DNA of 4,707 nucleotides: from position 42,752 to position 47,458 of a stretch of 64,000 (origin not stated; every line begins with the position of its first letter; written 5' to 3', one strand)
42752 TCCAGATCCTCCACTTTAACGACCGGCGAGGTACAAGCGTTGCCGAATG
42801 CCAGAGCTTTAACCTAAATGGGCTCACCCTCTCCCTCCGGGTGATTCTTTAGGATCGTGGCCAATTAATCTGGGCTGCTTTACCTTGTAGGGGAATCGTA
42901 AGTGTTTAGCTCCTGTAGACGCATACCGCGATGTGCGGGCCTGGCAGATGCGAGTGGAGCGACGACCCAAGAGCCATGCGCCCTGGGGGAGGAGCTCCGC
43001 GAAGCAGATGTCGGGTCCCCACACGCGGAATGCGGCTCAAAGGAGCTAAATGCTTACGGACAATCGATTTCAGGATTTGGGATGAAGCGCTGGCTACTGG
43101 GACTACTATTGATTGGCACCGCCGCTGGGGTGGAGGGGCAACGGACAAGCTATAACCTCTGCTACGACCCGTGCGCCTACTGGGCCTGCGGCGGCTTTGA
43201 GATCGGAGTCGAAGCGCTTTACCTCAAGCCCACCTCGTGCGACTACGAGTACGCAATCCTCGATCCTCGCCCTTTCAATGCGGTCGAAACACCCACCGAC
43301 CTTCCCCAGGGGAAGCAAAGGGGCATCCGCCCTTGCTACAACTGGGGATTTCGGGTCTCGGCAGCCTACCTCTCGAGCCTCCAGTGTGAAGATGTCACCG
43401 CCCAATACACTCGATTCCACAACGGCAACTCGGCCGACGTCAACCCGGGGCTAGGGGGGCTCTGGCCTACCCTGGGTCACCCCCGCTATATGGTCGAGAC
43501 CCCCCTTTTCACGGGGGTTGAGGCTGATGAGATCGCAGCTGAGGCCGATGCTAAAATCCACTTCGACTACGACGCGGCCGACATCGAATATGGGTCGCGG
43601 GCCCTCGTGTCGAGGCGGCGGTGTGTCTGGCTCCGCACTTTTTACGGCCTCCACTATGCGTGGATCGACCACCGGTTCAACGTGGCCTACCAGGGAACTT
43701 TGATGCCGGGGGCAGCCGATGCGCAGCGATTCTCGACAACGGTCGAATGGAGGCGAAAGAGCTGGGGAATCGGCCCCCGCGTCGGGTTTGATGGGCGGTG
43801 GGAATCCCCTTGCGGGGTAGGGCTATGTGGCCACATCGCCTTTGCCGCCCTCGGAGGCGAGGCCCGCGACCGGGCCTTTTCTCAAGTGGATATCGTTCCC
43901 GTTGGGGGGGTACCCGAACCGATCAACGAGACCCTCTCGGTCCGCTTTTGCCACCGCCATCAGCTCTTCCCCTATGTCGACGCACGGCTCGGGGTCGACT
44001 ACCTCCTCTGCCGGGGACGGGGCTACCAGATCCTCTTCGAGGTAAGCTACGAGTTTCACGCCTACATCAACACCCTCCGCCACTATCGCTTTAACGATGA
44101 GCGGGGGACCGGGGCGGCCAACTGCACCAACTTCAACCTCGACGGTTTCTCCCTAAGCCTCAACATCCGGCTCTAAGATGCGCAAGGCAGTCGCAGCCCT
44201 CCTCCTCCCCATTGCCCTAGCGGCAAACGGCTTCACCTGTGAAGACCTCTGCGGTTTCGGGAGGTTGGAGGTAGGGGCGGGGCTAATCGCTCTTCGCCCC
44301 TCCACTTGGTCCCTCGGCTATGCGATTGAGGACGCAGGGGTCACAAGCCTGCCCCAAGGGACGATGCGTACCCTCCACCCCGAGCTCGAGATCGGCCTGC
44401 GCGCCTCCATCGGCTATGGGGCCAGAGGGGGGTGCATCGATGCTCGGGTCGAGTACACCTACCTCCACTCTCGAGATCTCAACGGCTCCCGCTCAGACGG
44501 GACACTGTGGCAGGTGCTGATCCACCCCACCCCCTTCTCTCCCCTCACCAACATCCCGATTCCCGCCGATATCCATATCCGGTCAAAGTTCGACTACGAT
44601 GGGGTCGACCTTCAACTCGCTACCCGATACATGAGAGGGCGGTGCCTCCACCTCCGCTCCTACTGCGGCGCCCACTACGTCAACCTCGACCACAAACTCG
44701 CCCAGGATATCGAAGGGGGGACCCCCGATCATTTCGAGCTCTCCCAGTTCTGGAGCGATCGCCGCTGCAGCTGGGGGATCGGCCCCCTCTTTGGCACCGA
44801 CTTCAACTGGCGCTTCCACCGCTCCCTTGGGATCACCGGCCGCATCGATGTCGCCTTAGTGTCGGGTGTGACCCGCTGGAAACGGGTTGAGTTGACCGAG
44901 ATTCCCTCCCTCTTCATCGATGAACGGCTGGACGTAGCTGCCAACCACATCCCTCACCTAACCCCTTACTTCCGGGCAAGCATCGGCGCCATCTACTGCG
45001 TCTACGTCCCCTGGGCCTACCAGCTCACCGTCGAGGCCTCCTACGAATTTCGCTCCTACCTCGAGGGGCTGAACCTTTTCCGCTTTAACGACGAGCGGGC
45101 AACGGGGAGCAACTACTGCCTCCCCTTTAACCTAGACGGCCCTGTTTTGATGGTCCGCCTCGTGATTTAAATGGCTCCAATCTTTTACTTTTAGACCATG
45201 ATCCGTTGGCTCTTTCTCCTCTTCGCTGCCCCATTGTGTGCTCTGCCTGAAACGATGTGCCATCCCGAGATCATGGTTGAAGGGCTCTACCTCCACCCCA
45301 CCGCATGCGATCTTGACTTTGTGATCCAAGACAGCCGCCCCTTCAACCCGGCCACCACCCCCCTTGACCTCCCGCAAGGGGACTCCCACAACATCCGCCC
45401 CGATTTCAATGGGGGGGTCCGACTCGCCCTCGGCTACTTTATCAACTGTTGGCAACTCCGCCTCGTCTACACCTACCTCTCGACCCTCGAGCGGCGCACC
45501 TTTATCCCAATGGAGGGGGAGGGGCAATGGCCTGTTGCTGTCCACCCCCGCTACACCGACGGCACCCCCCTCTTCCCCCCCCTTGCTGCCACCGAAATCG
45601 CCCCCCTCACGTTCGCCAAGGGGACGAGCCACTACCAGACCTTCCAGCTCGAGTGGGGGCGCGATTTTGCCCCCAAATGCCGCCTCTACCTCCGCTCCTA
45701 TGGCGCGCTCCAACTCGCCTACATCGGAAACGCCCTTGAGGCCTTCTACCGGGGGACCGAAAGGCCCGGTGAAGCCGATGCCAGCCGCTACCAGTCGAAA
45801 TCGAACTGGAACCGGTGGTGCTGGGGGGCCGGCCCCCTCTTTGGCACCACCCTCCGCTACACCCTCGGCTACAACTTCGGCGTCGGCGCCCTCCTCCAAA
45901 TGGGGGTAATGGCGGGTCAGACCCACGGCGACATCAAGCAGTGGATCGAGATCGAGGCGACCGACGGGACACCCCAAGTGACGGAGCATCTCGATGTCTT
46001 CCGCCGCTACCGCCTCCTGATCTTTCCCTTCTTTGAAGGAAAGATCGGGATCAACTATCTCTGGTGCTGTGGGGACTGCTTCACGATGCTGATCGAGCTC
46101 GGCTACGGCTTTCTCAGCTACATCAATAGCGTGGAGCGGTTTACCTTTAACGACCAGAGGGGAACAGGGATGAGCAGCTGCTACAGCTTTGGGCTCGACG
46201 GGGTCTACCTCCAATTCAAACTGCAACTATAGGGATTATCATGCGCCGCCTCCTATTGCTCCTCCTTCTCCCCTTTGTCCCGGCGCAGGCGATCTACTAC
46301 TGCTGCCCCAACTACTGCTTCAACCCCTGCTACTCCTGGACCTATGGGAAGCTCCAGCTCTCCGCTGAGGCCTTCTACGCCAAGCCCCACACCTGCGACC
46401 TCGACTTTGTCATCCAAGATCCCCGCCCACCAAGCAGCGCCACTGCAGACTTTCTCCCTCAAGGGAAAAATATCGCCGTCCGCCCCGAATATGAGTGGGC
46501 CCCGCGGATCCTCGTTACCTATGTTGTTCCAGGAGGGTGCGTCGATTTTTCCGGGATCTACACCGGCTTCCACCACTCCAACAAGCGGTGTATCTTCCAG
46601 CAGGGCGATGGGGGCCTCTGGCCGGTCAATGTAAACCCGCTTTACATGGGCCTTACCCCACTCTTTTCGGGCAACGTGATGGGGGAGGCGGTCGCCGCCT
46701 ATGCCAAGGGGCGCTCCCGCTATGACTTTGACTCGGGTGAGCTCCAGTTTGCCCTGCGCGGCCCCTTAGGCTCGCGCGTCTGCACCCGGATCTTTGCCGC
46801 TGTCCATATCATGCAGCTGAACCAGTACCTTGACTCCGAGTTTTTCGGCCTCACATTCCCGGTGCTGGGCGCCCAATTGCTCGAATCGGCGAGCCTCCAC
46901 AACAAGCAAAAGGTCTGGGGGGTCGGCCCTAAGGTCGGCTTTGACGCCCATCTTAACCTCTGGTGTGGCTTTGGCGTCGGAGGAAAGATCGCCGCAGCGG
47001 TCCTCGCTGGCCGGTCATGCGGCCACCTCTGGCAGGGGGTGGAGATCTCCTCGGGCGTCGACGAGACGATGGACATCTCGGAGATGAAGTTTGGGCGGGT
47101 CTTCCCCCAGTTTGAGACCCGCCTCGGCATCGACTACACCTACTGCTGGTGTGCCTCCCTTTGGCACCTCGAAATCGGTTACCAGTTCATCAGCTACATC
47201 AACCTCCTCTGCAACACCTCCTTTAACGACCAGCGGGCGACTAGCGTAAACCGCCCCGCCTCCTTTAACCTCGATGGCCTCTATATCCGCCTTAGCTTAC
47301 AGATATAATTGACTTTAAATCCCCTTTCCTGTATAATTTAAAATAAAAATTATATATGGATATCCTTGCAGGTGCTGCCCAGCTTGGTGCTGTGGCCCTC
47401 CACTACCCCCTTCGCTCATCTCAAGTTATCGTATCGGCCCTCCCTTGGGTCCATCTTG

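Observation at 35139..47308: Ten tandem, same-strand paralogs of a Cys-rich MOMP-like outer-membrane protein family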

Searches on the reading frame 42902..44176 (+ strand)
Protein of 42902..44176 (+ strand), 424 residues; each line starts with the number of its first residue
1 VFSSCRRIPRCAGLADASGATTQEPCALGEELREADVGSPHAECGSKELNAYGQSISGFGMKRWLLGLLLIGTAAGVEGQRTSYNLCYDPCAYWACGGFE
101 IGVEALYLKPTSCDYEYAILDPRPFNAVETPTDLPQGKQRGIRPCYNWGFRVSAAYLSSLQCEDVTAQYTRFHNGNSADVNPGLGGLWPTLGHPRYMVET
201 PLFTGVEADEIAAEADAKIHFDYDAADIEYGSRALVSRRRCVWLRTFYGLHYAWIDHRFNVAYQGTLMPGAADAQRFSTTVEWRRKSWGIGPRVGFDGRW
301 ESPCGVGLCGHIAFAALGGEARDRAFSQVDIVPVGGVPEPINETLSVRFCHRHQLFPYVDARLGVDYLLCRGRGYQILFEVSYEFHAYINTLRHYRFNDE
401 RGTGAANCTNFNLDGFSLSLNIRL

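Call 3: search_protein_families(library=pfam, proteins=[window:42902-44176:+], max_evalue=1)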
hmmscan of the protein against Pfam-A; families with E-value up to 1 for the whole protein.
window:42902-44176:+ (424 aa): 1 family
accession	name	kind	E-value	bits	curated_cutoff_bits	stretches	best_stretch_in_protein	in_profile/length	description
PF05150.18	Legionella_OMP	-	6.2e-35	121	25.4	1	98-422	8-279/281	Legionella pneumophila major outer membrane protein precursor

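Call 4: search_protein_families(library=ncbifam, proteins=[window:42902-44176:+], max_evalue=1)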
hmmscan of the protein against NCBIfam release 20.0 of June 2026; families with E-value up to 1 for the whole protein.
window:42902-44176:+ (424 aa): 0 families

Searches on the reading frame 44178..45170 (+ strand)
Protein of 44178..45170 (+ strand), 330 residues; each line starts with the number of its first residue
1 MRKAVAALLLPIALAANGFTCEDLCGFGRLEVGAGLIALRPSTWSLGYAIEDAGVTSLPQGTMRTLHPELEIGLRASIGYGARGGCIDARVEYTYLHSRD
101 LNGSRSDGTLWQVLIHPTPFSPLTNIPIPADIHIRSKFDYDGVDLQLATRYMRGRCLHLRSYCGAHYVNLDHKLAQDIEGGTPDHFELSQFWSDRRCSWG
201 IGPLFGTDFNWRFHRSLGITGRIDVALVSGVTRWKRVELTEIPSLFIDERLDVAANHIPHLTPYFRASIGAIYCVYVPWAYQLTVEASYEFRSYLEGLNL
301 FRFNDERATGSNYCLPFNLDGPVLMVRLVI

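Call 3: search_protein_families(library=pfam, proteins=[window:44178-45170:+], max_evalue=1)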
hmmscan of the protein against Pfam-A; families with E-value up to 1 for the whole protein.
window:44178-45170:+ (330 aa): 1 family
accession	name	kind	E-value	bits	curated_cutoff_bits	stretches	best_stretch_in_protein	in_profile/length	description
PF05150.18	Legionella_OMP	-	6.5e-22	78.2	25.4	1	30-329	9-280/281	Legionella pneumophila major outer membrane protein precursor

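Call 4: search_protein_families(library=ncbifam, proteins=[window:44178-45170:+], max_evalue=1)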
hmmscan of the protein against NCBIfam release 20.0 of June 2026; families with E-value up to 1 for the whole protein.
window:44178-45170:+ (330 aa): 0 families

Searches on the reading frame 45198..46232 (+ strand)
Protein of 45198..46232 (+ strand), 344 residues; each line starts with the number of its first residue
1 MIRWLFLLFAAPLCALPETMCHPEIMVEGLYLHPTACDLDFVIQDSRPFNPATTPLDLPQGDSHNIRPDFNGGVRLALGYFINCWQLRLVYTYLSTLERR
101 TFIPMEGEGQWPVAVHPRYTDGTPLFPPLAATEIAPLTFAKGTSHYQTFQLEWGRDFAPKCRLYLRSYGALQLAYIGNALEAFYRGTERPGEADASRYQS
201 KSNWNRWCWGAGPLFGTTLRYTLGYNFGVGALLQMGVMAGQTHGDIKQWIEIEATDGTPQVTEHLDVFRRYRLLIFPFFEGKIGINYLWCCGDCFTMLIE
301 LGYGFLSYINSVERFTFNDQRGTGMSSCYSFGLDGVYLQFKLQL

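Call 3: search_protein_families(library=pfam, proteins=[window:45198-46232:+], max_evalue=1)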
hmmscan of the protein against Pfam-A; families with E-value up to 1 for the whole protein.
window:45198-46232:+ (344 aa): 1 family
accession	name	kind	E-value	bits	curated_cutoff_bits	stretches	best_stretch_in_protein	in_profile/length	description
PF05150.18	Legionella_OMP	-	2e-24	86.4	25.4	1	23-342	9-279/281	Legionella pneumophila major outer membrane protein precursor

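Call 4: search_protein_families(library=ncbifam, proteins=[window:45198-46232:+], max_evalue=1)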
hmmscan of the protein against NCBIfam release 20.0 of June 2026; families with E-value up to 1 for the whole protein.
window:45198-46232:+ (344 aa): 0 families

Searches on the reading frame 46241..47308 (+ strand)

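Call 3: search_protein_families(library=pfam, proteins=[window:46241-47308:+], max_evalue=1)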
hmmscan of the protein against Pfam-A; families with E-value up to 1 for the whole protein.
window:46241-47308:+ (355 aa): 1 family
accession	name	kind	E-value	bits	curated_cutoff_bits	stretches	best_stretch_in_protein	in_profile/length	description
PF05150.18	Legionella_OMP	-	8.9e-30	104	25.4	1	37-353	8-279/281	Legionella pneumophila major outer membrane protein precursor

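Call 4: search_protein_families(library=ncbifam, proteins=[window:46241-47308:+], max_evalue=1)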
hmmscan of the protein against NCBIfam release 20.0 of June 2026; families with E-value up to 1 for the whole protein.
window:46241-47308:+ (355 aa): 0 families
